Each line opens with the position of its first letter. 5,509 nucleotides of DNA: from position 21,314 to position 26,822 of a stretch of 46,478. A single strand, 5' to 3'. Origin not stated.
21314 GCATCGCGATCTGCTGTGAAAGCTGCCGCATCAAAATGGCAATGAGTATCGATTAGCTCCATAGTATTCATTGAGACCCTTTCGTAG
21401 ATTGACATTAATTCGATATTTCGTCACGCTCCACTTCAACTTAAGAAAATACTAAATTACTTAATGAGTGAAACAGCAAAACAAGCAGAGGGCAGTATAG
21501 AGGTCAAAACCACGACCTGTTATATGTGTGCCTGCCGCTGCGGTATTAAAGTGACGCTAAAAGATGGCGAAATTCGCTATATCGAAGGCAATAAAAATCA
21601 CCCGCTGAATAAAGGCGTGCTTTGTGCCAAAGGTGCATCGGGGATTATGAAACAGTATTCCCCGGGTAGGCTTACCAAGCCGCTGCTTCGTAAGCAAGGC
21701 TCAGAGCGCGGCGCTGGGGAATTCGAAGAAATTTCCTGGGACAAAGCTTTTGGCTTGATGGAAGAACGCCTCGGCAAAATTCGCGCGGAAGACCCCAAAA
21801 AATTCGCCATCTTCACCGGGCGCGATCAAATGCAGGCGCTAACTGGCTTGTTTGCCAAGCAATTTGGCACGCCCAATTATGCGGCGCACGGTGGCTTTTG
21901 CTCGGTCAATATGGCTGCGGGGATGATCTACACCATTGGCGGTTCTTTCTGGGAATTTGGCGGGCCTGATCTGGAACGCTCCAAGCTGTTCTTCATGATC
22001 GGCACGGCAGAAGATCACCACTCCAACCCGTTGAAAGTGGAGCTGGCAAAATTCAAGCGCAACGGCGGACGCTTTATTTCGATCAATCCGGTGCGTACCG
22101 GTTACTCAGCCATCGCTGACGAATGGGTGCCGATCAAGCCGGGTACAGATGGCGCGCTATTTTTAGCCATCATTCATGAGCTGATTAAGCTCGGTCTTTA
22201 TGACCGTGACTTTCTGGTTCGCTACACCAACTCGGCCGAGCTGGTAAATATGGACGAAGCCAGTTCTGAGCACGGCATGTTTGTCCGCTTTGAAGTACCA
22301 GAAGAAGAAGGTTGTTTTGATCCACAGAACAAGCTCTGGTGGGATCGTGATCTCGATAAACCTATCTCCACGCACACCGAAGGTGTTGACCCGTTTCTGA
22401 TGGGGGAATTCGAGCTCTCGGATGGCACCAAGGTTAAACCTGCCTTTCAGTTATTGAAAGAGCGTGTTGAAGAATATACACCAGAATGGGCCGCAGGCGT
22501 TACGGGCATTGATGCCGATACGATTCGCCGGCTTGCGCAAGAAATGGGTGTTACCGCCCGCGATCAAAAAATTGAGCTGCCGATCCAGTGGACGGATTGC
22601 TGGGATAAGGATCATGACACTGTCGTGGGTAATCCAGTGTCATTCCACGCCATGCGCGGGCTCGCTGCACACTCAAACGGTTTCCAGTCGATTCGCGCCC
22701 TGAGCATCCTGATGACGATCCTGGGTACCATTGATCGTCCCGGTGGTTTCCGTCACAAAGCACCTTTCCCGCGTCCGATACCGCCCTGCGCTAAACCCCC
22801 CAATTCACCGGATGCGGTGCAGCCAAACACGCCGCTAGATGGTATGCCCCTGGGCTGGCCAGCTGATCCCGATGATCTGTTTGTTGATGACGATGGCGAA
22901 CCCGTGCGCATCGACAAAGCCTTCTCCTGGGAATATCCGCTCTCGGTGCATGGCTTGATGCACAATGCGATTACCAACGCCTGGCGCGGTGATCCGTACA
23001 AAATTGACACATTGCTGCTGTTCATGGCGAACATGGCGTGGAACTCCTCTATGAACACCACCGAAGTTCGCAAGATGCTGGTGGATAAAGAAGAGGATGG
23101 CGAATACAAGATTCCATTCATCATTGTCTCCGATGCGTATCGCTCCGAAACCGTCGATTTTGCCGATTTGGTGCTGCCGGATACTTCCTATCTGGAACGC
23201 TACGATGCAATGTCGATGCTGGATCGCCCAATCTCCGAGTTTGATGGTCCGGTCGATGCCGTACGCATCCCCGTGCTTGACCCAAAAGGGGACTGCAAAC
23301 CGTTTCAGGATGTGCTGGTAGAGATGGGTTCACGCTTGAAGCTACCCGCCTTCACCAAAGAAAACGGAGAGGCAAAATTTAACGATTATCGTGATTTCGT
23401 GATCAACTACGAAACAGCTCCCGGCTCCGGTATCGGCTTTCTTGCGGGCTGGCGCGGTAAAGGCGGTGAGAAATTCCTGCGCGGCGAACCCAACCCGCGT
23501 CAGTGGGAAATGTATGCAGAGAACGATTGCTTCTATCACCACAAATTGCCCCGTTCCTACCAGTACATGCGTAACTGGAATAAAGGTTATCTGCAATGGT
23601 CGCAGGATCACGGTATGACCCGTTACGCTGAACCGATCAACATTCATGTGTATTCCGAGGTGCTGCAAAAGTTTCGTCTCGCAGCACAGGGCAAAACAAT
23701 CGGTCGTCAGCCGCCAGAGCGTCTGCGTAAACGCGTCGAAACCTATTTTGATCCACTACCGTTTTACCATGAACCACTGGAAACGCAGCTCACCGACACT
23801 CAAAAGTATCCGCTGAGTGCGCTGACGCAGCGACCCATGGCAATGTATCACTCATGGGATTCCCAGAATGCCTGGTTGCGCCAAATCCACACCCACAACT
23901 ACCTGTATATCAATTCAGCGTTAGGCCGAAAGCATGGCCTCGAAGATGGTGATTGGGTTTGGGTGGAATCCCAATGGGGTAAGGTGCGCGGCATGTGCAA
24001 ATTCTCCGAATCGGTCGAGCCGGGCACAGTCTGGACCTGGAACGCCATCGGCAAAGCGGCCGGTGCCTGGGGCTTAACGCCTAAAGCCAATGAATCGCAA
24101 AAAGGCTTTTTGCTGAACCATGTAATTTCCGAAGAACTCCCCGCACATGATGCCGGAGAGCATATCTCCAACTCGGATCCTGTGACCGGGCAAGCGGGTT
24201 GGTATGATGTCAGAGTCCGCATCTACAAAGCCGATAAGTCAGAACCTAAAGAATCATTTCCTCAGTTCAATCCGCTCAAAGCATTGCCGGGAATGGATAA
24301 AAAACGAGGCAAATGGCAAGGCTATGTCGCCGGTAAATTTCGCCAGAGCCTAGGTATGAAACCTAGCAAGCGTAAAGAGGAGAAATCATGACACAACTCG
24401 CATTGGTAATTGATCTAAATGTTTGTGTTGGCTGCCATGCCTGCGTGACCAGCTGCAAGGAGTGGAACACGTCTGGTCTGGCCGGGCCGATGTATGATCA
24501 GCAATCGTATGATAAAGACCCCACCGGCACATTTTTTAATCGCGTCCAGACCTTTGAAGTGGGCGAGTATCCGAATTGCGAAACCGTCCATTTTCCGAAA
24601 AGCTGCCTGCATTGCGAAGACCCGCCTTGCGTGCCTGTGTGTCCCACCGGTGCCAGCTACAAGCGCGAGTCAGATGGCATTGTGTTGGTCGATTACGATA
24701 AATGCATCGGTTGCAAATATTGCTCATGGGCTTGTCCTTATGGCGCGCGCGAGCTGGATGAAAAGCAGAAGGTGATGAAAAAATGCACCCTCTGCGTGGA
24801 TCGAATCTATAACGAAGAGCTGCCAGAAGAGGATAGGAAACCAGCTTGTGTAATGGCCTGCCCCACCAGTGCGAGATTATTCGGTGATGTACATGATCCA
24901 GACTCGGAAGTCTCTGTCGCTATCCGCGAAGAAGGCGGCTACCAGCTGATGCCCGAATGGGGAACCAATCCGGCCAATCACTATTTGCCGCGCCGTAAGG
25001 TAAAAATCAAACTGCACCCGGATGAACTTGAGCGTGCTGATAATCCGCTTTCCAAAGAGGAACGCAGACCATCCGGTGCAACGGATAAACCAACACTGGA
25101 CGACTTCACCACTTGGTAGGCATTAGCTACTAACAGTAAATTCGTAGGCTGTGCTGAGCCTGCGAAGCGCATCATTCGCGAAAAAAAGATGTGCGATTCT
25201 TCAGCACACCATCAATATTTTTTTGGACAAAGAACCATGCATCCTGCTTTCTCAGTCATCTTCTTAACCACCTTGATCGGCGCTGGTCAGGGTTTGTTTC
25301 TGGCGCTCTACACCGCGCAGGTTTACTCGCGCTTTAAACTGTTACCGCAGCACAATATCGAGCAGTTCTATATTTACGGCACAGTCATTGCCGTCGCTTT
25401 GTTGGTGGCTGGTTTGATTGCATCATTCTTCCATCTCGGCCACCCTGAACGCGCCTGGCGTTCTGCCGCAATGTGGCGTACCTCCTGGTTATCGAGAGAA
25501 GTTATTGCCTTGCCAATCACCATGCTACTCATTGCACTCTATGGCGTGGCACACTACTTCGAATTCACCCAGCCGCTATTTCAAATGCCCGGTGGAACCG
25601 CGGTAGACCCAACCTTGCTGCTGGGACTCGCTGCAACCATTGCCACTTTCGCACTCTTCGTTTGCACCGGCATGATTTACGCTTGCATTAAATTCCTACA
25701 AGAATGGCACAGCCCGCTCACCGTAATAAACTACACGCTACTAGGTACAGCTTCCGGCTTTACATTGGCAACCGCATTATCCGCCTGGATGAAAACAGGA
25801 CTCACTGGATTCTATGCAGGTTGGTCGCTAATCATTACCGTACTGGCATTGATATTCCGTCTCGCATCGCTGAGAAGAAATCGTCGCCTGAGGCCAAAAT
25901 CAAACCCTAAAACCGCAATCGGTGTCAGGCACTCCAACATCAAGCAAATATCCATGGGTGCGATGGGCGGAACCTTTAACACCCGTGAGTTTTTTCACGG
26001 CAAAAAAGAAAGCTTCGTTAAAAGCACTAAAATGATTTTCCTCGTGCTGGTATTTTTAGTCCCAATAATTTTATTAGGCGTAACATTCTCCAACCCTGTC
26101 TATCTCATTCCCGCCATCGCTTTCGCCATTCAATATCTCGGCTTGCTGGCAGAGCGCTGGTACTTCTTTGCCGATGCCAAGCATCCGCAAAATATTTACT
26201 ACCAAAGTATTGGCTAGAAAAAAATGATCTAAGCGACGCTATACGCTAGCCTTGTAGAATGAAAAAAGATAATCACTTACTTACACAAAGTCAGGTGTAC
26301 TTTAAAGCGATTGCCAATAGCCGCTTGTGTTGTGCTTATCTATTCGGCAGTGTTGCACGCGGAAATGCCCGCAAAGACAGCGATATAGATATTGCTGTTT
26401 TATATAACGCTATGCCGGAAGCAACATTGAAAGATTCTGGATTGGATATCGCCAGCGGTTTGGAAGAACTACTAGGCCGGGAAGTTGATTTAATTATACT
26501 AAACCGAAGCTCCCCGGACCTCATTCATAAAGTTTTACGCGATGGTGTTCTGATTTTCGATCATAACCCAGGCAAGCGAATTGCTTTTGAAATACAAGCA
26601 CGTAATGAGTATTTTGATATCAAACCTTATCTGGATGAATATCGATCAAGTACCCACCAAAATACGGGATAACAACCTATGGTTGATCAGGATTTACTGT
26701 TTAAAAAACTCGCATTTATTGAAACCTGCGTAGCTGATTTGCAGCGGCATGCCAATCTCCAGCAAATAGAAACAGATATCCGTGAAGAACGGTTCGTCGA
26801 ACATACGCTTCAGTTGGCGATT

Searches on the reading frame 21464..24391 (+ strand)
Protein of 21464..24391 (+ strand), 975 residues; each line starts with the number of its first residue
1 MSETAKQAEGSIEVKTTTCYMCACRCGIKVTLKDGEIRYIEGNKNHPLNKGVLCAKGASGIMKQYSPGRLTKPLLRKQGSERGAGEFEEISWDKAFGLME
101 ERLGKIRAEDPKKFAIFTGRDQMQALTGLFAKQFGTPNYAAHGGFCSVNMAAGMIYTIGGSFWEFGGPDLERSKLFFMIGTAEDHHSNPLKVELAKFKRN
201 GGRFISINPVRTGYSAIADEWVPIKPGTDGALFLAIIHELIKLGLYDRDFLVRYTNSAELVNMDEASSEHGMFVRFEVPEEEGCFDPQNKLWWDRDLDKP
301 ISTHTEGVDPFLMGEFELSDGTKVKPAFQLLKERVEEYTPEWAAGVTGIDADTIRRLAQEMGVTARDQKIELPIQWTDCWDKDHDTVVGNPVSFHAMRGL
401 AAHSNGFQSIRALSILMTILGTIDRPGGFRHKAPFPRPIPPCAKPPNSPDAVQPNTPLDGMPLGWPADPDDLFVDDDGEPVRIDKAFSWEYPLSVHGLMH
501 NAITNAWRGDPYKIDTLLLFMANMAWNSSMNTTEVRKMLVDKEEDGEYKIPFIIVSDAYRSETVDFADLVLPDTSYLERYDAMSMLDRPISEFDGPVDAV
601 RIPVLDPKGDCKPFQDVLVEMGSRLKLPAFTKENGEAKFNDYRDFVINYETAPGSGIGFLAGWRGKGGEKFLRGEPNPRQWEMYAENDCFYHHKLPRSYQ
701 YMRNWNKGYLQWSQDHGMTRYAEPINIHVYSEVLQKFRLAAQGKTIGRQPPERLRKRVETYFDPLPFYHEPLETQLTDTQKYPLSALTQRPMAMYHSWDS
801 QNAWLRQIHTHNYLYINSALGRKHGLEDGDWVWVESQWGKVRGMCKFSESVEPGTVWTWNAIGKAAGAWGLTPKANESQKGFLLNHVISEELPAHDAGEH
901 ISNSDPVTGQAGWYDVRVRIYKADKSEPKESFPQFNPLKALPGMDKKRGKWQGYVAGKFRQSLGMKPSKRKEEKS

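Call 11: search_protein_families(library=ncbifam, proteins=[window:21464-24391:+])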
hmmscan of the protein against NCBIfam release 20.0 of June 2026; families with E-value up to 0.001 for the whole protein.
window:21464-24391:+ (975 aa): 26 families (the best 25 are shown)
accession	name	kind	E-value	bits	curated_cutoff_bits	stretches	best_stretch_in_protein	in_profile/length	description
NF012032.0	PRK15488.1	equivalog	6.5e-68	229.4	694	4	5-259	34-285/759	thiosulfate reductase PhsA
TIGR01591.1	Fdh-alpha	equivalog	5.1e-51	173.6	666.25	3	17-256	1-239/672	formate dehydrogenase subunit alpha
TIGR02166.1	dmsA_ynfE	subfamily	2.3e-49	168.2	777.7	3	11-263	41-307/794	DMSO/selenate family reductase complex A subunit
NF041783.2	mnquin_red_QrcB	equivalog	3.3e-40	137.9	440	2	6-244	44-281/695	menaquinone reductase molybdopterin-binding-like subunit QrcB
TIGR03479.1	DMSO_red_II_alp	subfamily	2.8e-38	131.6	984.75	2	16-364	60-424/913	molybdopterin-dependent oxidoreductase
TIGR01553.1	formate-DH-alph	equivalog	8.6e-37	126.4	814.2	3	169-428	218-438/1009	formate dehydrogenase-N subunit alpha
NF041714.1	arsenate_red_ArrA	equivalog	4.1e-36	124.4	1600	2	12-258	48-299/848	arsenate respiratory reductase molybdopterin-containing subunit ArrA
NF011566.1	PRK14990.1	exception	1.1e-32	113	1600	1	16-257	61-321/814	dimethylsulfoxide reductase subunit A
NF047855.1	AssmNtatRedNasC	equivalog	1.9e-32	112.4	1100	2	6-261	12-269/708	assimilatory nitrate reductase catalytic subunit NasC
TIGR00509.1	bisC_fam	subfamily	1.1e-31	109.9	1017.55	1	192-257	195-261/772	molybdopterin guanine dinucleotide-containing S/N-oxide reductase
NF010055.0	PRK13532.1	equivalog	4.5e-31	107.9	904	1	5-361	33-361/830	nitrate reductase catalytic subunit NapA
NF011567.1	PRK14991.1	equivalog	3.2e-30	104.6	1750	2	127-366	238-498/1022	tetrathionate reductase subunit TtrA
TIGR01706.1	NAPA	equivalog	5.5e-30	104.3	930.55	1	6-390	34-386/830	periplasmic nitrate reductase subunit alpha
NF041513.1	formate_DH_Act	exception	9.8e-30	103.1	1400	2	195-428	235-467/1067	formate dehydrogenase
NF041885.1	selenate_YnfE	exception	6.3e-28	97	1675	1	10-256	45-307/805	selenate/tellurate reductase subunit YnfE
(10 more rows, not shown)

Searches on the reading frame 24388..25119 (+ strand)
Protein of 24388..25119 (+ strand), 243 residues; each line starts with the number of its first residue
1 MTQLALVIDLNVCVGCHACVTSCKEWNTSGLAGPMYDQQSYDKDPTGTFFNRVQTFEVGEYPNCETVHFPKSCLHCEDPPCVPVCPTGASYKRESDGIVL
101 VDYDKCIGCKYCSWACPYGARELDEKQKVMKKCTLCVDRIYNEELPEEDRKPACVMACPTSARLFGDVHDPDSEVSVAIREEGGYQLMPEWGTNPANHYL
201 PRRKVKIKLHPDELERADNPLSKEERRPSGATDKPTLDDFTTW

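Call 11: search_protein_families(library=ncbifam, proteins=[window:24388-25119:+])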
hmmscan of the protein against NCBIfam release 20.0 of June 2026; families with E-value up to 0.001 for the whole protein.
window:24388-25119:+ (243 aa): 37 families (the best 25 are shown)
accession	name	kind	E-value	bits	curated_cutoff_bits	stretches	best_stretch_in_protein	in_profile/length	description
TIGR03149.1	cyt_nit_nrfC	equivalog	1.8e-44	151.8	377.6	1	4-206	39-222/225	cytochrome c nitrite reductase Fe-S protein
NF045797.1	DsrO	equivalog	4.4e-41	140.9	200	1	3-200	43-234/235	sulfate reduction electron transfer complex DsrMKJOP subunit DsrO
NF011569.0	PRK14993.1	equivalog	5.6e-41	140.6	416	1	3-201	43-223/244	tetrathionate reductase subunit TtrB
TIGR02951.1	DMSO_dmsB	equivalog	1.6e-40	138.8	214.1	1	4-169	2-154/161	DMSO/selenate family reductase complex B subunit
NF041715.1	arsenate_red_ArrB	equivalog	1.2e-36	126.4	450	2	3-124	2-107/233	arsenate respiratory reductase iron-sulfur subunit ArrB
TIGR03478.1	DMSO_red_II_bet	subfamily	1.6e-36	125.8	480.7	2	58-203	116-256/321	DMSO reductase family type II enzyme, iron-sulfur subunit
NF008134.0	PRK10882.1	equivalog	1.2e-35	123.1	263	1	3-184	38-224/329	hydrogenase 2 operon protein HybA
NF041782.1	mnquin_red_QrcC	equivalog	1.6e-34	119.6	400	2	5-124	2-119/239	menaquinone reductase iron-sulfur cluster-binding subunit QrcC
NF042979.1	EthbenzDh_ebdB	equivalog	1.3e-31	109.8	740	1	42-205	123-280/354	ethylbenzene dehydrogenase subunit beta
TIGR01582.1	FDH-beta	equivalog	5e-30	104.6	334.7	1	2-170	20-184/283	formate dehydrogenase subunit beta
TIGR01660.1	narH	equivalog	3.2e-22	78.6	524.05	1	41-141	151-251/492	nitrate reductase subunit beta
NF038355.1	FDH3_beta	equivalog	7.8e-22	78.2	240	1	4-168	3-164/180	formate dehydrogenase FDH3 subunit beta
NF045715.1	sulf_resp_HmcB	equivalog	2.6e-21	76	420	1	5-169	38-199/307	sulfate respiration complex iron-sulfur protein HmcB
NF009408.0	PRK12769.1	equivalog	3.2e-17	61.9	1003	1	7-162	6-141/659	formate-dependent uric acid utilization protein AegA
NF007382.0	PRK09898.1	equivalog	6.1e-17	61.8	213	1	6-138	61-188/208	ferredoxin-like protein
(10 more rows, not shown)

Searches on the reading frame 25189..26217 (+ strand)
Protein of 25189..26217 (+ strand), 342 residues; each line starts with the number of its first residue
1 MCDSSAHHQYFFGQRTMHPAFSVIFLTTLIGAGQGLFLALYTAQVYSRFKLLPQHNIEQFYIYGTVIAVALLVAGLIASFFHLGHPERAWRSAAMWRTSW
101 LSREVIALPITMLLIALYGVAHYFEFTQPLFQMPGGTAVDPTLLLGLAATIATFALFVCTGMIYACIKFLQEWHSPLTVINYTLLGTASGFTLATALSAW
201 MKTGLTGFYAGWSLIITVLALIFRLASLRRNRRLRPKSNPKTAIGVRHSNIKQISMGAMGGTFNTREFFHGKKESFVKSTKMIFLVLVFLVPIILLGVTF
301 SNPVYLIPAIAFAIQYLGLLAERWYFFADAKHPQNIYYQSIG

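Call 11: search_protein_families(library=ncbifam, proteins=[window:25189-26217:+])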
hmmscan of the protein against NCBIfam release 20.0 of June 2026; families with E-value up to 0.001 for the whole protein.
window:25189-26217:+ (342 aa): 0 families

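Call 59: search_protein_families(library=pfam, proteins=[window:25189-26217:+])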
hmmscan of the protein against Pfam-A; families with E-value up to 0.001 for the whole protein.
window:25189-26217:+ (342 aa): 2 families
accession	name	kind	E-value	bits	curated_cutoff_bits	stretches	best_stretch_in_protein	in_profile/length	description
PF04976.17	DmsC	-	3.9e-15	56.5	22.3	1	19-236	6-190/275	DMSO reductase anchor subunit (DmsC)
PF03916.19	NrfD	-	5.6e-05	23.4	25.8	1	24-201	19-198/313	Polysulphide reductase, NrfD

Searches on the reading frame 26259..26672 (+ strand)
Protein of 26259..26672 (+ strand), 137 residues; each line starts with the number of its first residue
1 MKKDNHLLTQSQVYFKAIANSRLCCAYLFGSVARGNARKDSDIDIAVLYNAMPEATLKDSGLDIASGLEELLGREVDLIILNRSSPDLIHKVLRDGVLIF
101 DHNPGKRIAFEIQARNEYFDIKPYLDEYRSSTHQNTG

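Call 11: search_protein_families(library=ncbifam, proteins=[window:26259-26672:+])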
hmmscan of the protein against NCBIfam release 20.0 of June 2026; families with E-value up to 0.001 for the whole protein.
window:26259-26672:+ (137 aa): 3 families
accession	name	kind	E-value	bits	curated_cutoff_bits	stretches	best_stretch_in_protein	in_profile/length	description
NF047752.1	MntA_antitoxin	equivalog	1e-28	99.3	60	1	22-124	6-105/106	type VII toxin-antitoxin system MntA family adenylyltransferase antitoxin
NF012212.1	ANT_9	subfamily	3.4e-05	23.2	340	1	12-53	10-51/249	aminoglycoside nucleotidyltransferase ANT(9)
NF051895.1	anti_phage_HalB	equivalog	8.8e-05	22.2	190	1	27-65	3-41/211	anti-phage Hailong system nucleotidyltransferase HalB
